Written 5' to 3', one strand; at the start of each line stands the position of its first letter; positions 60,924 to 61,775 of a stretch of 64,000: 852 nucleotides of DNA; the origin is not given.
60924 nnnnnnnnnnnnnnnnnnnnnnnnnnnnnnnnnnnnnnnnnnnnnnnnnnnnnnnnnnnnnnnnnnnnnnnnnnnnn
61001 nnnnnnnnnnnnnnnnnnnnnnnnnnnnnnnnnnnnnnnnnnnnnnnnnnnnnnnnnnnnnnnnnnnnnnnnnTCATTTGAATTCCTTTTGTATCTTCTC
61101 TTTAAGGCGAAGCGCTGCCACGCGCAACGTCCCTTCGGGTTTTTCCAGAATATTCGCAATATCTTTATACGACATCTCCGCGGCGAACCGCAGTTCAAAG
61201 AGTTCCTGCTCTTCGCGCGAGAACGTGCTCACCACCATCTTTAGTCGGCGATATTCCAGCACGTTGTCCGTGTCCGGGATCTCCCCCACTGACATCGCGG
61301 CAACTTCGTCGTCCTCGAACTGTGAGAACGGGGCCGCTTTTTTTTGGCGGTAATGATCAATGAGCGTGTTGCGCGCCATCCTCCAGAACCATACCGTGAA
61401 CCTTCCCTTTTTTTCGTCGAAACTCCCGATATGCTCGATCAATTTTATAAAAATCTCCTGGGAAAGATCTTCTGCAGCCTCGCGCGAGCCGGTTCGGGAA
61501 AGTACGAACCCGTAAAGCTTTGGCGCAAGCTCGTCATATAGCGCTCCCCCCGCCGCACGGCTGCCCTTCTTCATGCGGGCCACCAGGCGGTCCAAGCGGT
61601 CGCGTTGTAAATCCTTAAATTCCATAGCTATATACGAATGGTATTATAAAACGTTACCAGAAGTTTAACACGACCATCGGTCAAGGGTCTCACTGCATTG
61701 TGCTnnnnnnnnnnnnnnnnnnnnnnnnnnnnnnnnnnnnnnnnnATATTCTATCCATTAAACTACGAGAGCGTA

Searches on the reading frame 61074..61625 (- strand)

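Call 58: search_protein_families(library=pfam, proteins=[window:61074-61625:-], max_evalue=0.001)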
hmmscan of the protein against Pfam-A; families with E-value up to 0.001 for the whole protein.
window:61074-61625:- (183 aa): 3 families
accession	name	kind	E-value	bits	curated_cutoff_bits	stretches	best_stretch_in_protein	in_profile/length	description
PF04542.20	Sigma70_r2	-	9.5e-20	70.6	24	1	29-96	1-69/71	Sigma-70 region 2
PF08281.18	Sigma70_r4_2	-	1.2e-06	28.5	25.7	1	131-177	7-53/54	Sigma-70, region 4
PF04545.22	Sigma70_r4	-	0.00052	19.9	24.1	0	136-168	6-38/50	Sigma-70, region 4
